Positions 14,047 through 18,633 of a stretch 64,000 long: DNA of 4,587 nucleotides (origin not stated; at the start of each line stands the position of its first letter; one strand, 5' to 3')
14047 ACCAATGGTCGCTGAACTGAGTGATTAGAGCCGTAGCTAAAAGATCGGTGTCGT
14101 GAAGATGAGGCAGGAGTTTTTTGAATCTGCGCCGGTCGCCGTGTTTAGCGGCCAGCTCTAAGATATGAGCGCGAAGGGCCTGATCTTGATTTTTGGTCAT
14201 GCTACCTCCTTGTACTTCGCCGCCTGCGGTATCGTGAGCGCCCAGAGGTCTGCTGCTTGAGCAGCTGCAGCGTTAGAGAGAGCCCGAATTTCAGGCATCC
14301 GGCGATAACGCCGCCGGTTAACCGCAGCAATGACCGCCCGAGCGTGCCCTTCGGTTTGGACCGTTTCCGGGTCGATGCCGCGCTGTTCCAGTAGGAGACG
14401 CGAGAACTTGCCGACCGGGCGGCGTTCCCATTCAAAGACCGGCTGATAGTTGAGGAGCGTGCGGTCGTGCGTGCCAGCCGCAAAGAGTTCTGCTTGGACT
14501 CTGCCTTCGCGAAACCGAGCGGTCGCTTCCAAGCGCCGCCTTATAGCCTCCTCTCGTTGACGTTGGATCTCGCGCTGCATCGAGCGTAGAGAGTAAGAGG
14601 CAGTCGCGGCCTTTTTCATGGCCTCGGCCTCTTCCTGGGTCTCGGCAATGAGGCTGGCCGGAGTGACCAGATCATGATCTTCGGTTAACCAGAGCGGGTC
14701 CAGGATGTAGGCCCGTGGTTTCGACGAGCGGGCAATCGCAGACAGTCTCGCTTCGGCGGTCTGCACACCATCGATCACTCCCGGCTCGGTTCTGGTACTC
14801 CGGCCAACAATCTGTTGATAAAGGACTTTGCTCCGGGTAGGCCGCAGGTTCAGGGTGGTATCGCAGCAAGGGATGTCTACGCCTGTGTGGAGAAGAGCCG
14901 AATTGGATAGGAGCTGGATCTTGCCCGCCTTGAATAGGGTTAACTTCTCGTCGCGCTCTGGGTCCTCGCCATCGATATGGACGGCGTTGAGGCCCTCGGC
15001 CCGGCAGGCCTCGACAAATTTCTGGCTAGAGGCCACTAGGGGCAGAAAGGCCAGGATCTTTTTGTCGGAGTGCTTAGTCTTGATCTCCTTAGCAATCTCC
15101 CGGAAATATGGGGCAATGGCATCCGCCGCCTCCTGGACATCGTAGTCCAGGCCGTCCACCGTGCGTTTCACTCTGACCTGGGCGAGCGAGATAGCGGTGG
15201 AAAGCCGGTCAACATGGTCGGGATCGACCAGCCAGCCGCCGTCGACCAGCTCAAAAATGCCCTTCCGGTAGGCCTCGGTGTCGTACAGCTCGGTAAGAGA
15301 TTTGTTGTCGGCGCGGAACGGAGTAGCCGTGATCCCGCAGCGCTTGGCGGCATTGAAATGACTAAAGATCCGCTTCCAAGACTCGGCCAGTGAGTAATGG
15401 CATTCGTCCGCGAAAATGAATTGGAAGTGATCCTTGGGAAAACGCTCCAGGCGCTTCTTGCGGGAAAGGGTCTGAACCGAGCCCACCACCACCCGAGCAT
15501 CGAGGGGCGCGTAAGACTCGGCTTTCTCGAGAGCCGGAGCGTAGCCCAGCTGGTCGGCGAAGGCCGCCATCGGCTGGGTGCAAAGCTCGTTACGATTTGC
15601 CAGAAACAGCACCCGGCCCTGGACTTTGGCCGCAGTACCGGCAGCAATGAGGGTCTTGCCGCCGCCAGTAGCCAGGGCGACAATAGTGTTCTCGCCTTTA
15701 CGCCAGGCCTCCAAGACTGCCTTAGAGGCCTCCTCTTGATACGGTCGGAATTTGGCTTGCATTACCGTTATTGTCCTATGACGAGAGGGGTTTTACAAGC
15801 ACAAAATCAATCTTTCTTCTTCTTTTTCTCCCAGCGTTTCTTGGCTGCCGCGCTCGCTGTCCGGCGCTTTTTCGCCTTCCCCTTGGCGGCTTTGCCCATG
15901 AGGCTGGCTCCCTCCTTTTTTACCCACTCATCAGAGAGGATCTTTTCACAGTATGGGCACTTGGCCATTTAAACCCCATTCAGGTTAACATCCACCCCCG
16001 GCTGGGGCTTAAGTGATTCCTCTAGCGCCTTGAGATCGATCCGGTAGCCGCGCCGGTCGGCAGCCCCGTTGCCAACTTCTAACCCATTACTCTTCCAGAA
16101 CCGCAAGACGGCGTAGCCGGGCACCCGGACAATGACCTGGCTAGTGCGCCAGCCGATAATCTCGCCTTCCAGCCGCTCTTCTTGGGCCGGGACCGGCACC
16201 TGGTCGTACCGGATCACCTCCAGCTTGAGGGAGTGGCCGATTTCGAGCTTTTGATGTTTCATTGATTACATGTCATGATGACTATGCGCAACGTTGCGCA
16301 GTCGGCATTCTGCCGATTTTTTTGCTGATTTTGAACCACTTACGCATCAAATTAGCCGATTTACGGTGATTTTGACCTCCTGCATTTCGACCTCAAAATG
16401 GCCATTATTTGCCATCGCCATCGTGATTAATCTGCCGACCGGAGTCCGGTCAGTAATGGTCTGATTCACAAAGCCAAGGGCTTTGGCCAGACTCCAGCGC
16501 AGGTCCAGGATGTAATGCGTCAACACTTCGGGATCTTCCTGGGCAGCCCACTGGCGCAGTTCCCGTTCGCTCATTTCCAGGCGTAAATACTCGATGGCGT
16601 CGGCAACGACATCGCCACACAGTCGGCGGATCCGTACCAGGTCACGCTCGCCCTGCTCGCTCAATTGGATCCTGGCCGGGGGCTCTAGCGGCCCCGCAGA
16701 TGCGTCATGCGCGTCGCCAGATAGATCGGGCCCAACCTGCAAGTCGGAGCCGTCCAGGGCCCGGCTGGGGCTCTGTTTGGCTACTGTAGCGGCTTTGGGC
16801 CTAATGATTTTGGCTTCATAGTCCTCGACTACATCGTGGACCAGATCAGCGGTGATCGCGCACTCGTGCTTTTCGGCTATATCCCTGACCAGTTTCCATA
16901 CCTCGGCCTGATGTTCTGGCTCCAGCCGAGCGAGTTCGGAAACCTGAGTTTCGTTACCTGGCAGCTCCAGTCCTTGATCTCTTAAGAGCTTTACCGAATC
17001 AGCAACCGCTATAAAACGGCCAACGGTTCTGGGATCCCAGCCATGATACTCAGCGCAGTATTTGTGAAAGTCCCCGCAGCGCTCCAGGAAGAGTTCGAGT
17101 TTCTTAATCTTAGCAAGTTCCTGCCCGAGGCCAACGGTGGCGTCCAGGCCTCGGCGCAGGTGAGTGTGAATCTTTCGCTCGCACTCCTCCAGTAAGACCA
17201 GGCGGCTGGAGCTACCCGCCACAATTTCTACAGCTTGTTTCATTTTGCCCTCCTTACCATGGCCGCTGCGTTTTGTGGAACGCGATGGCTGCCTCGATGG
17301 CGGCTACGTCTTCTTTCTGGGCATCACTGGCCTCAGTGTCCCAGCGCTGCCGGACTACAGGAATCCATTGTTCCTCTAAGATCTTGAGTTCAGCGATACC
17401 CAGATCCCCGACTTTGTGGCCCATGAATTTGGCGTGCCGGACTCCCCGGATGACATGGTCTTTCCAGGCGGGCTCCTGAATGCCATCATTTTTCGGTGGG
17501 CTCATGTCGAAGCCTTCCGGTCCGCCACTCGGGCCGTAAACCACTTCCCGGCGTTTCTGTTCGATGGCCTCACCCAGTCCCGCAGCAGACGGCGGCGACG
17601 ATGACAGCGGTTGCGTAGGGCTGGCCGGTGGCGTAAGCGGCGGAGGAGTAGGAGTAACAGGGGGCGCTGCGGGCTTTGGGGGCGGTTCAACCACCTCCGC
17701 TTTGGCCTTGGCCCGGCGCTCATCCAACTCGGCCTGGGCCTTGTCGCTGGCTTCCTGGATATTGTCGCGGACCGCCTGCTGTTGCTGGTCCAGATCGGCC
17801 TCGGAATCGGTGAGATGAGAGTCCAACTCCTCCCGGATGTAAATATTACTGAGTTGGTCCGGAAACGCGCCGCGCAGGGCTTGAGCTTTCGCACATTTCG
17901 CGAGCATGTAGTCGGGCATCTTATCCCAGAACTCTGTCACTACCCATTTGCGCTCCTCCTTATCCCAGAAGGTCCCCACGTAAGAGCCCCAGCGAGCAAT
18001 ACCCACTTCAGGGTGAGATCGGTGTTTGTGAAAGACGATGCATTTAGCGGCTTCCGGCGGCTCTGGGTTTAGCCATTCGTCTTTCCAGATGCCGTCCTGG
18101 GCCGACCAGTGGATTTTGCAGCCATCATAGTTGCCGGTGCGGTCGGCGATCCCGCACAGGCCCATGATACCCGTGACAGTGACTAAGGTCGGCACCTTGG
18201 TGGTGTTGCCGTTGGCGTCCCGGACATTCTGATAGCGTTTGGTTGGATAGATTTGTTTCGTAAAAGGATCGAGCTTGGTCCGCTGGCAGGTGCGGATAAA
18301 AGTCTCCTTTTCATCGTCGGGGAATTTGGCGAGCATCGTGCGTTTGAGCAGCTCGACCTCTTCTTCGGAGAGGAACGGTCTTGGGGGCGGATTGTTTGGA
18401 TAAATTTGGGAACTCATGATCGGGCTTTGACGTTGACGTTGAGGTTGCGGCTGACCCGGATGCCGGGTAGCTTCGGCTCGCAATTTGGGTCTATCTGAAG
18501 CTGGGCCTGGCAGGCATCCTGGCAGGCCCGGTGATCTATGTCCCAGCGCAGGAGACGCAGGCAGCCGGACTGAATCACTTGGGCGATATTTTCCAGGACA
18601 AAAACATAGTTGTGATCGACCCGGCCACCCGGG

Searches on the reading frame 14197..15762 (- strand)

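Call 18: search_protein_families(library=pfam, proteins=[window:14197-15762:-], max_evalue=0.001)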
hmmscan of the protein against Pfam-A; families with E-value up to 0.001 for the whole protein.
window:14197-15762:- (521 aa): 4 families
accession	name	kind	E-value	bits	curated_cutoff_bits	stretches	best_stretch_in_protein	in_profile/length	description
PF04851.21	ResIII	-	3.9e-30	105.3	22.5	1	4-150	3-164/164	Type III restriction enzyme, res subunit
PF00271.37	Helicase_C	-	1e-14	55.2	23.5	1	223-325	6-109/110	Helicase conserved C-terminal domain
PF00270.35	DEAD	-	1.1e-09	38.7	26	1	6-149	1-161/167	DEAD/DEAH box helicase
PF18766.7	SWI2_SNF2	-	8.9e-09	35.8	26.7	1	9-161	2-168/221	SWI2/SNF2 ATPase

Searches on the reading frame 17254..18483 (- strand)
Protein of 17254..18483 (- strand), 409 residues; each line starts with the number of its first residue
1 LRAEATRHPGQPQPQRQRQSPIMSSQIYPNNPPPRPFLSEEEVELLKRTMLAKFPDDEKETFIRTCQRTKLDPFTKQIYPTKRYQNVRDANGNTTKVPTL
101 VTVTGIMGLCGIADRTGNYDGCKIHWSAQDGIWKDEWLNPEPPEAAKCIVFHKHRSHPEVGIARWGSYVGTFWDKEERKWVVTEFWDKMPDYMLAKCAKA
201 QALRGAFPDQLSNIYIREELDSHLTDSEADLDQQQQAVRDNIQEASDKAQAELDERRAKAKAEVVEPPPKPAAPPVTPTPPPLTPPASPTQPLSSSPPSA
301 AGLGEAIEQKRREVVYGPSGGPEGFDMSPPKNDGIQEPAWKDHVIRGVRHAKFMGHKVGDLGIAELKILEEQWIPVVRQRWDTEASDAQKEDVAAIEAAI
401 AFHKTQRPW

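Call 18: search_protein_families(library=pfam, proteins=[window:17254-18483:-], max_evalue=0.001)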
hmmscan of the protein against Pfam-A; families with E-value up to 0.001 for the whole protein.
window:17254-18483:- (409 aa): 1 family
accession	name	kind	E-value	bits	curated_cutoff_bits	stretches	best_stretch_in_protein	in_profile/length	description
PF03837.19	RecT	-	1.1e-20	74.4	24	1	42-222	7-188/198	RecT family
